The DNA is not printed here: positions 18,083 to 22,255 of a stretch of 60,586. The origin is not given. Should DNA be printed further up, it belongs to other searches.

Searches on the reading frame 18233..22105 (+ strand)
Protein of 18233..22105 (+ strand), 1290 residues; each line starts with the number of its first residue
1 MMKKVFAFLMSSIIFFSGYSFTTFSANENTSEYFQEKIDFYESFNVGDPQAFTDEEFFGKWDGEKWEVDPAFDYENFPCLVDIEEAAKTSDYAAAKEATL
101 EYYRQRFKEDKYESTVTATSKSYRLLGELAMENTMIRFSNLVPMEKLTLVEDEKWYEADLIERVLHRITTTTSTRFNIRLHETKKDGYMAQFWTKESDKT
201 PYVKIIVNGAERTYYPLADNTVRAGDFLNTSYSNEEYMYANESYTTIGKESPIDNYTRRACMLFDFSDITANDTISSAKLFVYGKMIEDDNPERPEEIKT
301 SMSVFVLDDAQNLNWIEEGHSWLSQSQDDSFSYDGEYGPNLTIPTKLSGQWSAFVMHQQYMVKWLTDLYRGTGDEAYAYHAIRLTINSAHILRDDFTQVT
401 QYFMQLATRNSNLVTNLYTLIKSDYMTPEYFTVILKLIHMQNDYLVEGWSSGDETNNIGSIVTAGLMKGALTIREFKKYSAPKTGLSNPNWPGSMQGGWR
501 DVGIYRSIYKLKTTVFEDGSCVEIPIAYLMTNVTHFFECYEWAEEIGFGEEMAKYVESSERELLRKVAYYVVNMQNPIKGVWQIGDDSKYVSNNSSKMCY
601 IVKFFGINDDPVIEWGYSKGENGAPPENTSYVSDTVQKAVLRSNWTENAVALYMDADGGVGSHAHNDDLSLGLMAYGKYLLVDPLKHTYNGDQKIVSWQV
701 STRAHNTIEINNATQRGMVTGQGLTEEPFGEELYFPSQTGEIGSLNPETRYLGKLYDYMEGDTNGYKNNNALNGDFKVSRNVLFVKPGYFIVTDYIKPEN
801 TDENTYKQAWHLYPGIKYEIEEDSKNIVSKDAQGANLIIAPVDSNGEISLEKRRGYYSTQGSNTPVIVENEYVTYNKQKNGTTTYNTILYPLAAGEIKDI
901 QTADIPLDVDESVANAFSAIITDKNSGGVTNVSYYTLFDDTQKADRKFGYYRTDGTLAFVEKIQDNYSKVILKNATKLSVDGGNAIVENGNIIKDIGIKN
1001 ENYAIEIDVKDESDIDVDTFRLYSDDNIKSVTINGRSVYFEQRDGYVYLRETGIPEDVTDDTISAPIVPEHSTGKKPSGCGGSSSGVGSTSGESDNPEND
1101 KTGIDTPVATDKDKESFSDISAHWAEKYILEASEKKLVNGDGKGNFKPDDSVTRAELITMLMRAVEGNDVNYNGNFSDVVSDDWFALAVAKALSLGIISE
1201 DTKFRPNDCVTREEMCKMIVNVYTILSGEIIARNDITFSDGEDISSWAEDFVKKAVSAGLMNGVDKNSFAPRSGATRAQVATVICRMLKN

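Call 5: search_protein_families(library=pfam, proteins=[window:18233-22105:+], max_evalue=0.001)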
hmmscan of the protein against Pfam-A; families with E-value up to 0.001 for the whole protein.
window:18233-22105:+ (1290 aa): 4 families
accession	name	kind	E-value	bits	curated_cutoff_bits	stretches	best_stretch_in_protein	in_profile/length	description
PF00395.25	SLH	-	1.5e-36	124.5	20.8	3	1116-1157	1-43/44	S-layer homology domain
PF07940.18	Hepar_II_III_C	-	6.2e-16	59.1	24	1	658-878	34-228/237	Heparinase II/III-like, C-terminal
PF16889.11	Hepar_II_III_N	-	6.4e-09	36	22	1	357-578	102-304/340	Heparinase II/III N-terminus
PF24517.2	CBM96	-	1.4e-07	31.9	26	1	213-290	4-70/164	Carbohydrate-binding module family 96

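Call 40: search_solved_structures(query=window:18233-22105:+, max_evalue=0.001)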
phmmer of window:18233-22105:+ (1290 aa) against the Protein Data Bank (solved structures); distinct sequences matched with E-value up to 0.001: 5.
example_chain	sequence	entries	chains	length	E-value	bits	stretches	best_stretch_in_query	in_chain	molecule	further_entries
4mmi_A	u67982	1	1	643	5.3e-10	41.1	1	358-714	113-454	Heparinase III protein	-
4mmh_A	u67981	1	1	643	5.8e-10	40.9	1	358-714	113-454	Heparinase III protein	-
6bt4_A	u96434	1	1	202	7.9e-10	40.5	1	1116-1286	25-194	S-layer protein sap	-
3pyw_A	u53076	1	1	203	9.6e-10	40.2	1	1116-1286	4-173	S-layer protein sap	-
9g93_A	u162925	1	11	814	2.6e-09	38.8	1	1103-1286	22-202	S-layer protein sap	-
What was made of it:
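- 18233..22105 (+): Conserved partner: CBM96 + heparinase II/III-like (heparinase III, PL12-like) lyase with a C-terminal SLH. calls 5, 40.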
